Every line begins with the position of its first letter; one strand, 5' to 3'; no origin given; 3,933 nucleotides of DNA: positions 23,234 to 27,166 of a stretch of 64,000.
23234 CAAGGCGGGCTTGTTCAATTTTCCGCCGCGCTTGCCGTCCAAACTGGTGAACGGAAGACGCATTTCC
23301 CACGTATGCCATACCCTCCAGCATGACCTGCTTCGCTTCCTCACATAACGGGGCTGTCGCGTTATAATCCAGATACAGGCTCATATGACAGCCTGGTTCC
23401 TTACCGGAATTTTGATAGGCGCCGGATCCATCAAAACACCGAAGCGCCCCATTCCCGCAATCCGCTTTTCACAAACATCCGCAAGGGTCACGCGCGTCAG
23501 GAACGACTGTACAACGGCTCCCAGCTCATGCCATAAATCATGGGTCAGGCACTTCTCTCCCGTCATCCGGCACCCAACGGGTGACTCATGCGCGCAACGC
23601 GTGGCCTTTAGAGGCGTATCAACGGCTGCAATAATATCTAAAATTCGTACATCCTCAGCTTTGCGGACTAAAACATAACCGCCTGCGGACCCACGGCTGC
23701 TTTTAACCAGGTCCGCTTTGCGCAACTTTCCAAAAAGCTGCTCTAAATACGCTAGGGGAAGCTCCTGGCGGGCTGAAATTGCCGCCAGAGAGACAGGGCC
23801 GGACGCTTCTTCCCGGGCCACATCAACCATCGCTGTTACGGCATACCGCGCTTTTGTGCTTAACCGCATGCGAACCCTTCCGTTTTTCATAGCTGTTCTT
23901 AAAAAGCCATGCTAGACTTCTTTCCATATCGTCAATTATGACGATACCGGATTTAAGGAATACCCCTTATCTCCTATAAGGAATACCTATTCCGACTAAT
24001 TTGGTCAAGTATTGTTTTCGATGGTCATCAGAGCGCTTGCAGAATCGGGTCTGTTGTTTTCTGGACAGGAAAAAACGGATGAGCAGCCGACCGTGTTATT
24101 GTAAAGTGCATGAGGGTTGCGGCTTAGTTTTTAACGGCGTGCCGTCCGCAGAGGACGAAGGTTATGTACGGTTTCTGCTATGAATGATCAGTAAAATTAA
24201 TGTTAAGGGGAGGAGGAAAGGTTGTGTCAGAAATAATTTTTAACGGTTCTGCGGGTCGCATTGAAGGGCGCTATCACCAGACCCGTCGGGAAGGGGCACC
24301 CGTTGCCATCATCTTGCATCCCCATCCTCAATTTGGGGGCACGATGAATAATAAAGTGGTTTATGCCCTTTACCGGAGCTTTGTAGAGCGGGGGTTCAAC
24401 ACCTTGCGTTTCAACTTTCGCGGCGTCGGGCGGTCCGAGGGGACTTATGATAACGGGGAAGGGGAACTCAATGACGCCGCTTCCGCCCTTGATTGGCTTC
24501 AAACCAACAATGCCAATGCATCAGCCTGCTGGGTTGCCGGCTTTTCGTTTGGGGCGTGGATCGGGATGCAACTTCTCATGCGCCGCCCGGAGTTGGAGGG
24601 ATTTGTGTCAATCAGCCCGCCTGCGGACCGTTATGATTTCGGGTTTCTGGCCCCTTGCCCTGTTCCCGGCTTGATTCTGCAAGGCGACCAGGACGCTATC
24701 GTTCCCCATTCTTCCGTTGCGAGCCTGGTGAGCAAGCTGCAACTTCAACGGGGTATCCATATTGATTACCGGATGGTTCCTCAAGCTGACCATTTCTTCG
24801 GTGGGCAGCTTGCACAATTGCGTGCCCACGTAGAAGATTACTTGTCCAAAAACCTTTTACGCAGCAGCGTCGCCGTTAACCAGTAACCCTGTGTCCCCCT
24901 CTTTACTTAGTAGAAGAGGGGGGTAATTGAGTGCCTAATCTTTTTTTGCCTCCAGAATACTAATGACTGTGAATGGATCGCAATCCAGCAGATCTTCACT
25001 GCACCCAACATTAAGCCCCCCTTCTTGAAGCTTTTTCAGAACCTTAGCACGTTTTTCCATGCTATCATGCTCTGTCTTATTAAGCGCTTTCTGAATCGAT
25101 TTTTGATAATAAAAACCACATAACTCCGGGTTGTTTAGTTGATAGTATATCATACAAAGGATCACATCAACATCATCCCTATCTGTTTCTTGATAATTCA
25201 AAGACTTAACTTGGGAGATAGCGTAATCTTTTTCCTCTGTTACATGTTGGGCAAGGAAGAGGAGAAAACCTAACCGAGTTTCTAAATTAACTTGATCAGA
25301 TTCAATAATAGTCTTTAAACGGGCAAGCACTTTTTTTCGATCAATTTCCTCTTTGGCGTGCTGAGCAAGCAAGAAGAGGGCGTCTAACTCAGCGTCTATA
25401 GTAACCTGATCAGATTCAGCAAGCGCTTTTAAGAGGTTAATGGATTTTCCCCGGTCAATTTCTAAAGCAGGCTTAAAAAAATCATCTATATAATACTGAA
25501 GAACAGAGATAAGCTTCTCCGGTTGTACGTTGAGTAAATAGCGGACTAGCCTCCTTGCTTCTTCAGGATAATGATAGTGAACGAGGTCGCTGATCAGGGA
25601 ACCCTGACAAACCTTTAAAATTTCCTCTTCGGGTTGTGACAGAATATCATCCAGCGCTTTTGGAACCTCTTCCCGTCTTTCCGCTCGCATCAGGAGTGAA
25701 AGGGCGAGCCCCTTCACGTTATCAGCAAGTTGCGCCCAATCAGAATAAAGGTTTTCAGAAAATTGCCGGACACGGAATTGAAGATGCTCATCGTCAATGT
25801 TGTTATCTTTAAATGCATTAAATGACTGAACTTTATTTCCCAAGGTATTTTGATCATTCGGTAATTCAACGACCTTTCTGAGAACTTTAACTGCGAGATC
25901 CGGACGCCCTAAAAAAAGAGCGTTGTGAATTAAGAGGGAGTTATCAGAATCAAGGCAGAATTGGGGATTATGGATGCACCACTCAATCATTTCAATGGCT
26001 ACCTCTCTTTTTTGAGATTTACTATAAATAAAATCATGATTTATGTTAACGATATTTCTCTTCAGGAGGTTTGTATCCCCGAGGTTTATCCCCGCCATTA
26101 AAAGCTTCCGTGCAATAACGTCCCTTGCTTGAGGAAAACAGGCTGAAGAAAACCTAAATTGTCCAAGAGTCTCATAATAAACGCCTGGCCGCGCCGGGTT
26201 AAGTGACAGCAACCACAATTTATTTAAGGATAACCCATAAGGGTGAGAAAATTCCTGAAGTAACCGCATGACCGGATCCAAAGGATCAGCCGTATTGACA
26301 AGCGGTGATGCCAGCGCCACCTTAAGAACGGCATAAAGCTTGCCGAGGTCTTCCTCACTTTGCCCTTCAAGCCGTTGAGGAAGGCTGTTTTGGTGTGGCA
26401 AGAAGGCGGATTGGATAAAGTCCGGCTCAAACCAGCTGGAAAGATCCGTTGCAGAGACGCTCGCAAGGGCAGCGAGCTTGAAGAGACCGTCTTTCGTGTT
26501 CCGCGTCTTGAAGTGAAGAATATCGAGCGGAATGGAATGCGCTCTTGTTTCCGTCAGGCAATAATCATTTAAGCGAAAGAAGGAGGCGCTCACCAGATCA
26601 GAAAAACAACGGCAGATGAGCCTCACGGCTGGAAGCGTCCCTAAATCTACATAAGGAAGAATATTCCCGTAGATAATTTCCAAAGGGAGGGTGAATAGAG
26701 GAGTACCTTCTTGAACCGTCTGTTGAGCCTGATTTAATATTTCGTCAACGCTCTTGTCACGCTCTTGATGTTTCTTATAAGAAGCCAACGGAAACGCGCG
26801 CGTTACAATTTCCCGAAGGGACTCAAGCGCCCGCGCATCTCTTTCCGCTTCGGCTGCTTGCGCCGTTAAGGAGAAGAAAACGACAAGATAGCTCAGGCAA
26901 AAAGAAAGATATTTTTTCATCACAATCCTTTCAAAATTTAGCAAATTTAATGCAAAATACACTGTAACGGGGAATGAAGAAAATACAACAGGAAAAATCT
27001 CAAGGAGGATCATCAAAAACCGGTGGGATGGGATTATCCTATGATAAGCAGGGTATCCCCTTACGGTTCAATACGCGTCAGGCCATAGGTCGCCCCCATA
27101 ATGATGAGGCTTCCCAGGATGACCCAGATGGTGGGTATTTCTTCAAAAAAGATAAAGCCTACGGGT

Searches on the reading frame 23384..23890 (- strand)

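Call 41: search_protein_families(library=pfam, proteins=[window:23384-23890:-], max_evalue=1)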
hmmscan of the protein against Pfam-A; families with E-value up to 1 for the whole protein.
window:23384-23890:- (169 aa): 2 families
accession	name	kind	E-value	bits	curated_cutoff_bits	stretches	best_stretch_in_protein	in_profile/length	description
PF02082.26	Rrf2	-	1.6e-36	125.8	30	1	10-141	1-131/132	Iron-dependent Transcriptional regulator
PF03444.21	HrcA_DNA-bdg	-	0.22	11.6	21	1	18-80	10-71/79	Winged helix-turn-helix transcription repressor, HrcA DNA-binding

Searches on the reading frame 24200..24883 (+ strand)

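Call 18: search_protein_families(library=pfam, proteins=[window:24200-24883:+], max_evalue=0.01)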
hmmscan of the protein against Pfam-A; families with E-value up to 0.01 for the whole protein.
window:24200-24883:+ (228 aa): 10 families
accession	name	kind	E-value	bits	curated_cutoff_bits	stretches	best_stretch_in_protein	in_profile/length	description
PF02129.25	Peptidase_S15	-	2e-13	51.1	23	1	31-146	15-134/262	X-Pro dipeptidyl-peptidase (S15 family)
PF00326.27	Peptidase_S9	-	4.6e-11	43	22.6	2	155-215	145-206/213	Prolyl oligopeptidase family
PF12146.15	Hydrolase_4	-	2e-10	40.8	27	1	56-140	22-109/239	Serine aminopeptidase, S33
PF00561.26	Abhydrolase_1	-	7.1e-09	36.1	25.8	1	44-142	8-104/245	alpha/beta hydrolase fold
PF12697.13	Abhydrolase_6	-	4.5e-06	27.9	26.3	1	59-152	21-101/217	Alpha/beta hydrolase family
PF20408.4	Abhydrolase_11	-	1.2e-05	25.5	27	1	46-200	12-167/193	Alpha/beta hydrolase domain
PF01738.24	DLH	-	7e-05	22.9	21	1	90-201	78-189/217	Dienelactone hydrolase family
PF20434.5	BD-FAE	-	0.00068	19.6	26.8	0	155-180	190-215/215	BD-FAE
PF12740.14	PETase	-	0.001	19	28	1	91-201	101-214/263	PET hydrolase-like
PF07859.19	Abhydrolase_3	-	0.0075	16.5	25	0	90-141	49-109/210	alpha/beta hydrolase fold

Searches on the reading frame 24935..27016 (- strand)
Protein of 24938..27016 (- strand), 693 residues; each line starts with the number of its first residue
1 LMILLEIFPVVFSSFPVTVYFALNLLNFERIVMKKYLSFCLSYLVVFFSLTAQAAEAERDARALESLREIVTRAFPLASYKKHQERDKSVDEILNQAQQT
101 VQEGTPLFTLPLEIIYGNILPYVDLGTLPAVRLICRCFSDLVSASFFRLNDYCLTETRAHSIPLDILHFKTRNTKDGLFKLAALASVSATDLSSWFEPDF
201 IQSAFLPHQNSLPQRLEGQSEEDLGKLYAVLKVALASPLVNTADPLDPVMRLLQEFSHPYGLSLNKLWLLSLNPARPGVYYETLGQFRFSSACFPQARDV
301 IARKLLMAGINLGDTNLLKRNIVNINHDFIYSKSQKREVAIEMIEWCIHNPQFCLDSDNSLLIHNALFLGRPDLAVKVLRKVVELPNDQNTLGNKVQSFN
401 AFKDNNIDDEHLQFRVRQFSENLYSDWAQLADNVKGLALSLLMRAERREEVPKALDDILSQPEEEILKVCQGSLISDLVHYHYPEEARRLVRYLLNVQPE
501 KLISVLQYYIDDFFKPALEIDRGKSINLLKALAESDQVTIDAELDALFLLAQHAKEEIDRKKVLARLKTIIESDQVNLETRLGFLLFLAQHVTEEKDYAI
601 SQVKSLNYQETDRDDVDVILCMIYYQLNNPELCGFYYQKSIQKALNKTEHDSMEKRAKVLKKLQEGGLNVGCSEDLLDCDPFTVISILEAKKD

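Call 18: search_protein_families(library=pfam, proteins=[window:24938-27016:-], max_evalue=0.01)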
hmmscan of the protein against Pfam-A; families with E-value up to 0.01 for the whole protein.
window:24938-27016:- (693 aa): 1 family
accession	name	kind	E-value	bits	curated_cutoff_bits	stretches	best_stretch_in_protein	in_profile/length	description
PF13181.12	TPR_8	-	0.0053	17.3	25.7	0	367-387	12-32/34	Tetratricopeptide repeat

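Call 25: search_protein_families(library=pfam, proteins=[window:24935-26923:-], max_evalue=10)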
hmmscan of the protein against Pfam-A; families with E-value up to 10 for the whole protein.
window:24935-26923:- (662 aa): 3 families
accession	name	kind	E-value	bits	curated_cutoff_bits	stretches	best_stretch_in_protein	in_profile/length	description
PF13181.12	TPR_8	-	0.0045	17.5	25.7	1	336-356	12-32/34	Tetratricopeptide repeat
PF09372.15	PRANC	-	0.11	13.3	25.8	1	49-92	45-87/97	PRANC domain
PF07719.23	TPR_2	-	0.16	12.6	27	0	589-612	7-30/34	Tetratricopeptide repeat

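Call 58: search_solved_structures(query=window:24935-26923:-, max_evalue=10, show_alignments=2)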
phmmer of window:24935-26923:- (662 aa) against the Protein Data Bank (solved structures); distinct sequences matched with E-value up to 10: 0.

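Call 73: predict_structure(protein=window:24938-26851:-)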
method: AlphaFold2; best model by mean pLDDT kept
length: 638 residues; sequences in the alignment: 1
mean_pLDDT: 49.2   pTM: 0.29
mean pLDDT of the five models: 49.2, 49.1, 41.6, 41.1, 40.7
residues with pLDDT >= 90: 0; 70-90: 60; 50-70: 239; < 50: 339
segments of 3 or more residues with pLDDT < 50: 18-33, 52-78, 80-281, 301-303, 331-351, 363-386, 388-390, 555-557, 593-596, 599-601, 611-614, 619-623, 630-638
pLDDT, mean of each block of 10 residues (from residue 1): 54 52 34 52 60 42 42 45 41 29 28 26 29 29 30 30 34 37 32 37 33 32 31 27 38 40 43 41 58 60 55 67 67 41 44 59 45 34 46 63 69 55 59 70 60 54 58 70 61 66 61 75 70 70 73 55 70 68 60 47 50 48 50 42
secondary structure, 60 per line:
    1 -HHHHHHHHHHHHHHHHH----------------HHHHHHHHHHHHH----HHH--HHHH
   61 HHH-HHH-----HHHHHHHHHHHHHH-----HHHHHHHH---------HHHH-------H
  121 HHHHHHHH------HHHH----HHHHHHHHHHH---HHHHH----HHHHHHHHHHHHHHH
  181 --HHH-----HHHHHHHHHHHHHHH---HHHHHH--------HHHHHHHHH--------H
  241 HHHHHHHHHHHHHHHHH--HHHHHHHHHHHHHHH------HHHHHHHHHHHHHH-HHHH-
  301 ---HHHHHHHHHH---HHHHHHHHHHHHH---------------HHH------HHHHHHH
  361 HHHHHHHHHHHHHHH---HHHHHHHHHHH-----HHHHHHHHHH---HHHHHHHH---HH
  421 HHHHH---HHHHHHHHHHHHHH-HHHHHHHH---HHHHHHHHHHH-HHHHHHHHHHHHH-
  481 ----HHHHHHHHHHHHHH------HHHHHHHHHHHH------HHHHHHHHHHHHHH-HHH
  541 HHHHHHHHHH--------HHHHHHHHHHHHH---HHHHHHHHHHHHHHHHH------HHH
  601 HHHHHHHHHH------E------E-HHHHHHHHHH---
elements in order (helices of 4 or more, strands of 3 or more residues): H2-18 H35-47 H57-63 H73-86 H92-99 H109-112 H120-128 H135-138 H143-153 H157-161 H166-180 H191-205 H209-214 H223-231 H240-257 H260-274 H281-294 H296-299 H304-313 H317-329 H354-375 H379-389 H395-404 H408-415 H419-425 H429-442 H444-451 H455-465 H467-479 H485-498 H505-516 H523-536 H538-550 H559-571 H575-591 H598-610 H626-635

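Call 76: search_protein_families(library=ncbifam, proteins=[window:24938-26923:-], max_evalue=0.1)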
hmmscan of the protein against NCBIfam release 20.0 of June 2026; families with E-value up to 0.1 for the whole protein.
window:24938-26923:- (662 aa): 2 families
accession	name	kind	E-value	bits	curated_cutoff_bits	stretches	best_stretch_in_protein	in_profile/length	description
NF002897.0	PRK03430.1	equivalog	0.00018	21.7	191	1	513-597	44-135/157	DUF494 family protein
NF007338.0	PRK09831.1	equivalog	0.011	15.8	146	1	463-537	62-137/150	GNAT family N-acetyltransferase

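Call 89: search_protein_families(library=padloc, proteins=[window:24938-26923:-], max_evalue=0.01)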
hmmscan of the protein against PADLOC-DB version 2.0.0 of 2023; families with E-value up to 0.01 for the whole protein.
window:24938-26923:- (662 aa): 0 families

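Call 90: search_protein_families(library=phrogs, proteins=[window:24938-26923:-], max_evalue=0.01)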
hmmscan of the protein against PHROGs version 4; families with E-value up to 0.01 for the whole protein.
window:24938-26923:- (662 aa): 0 families
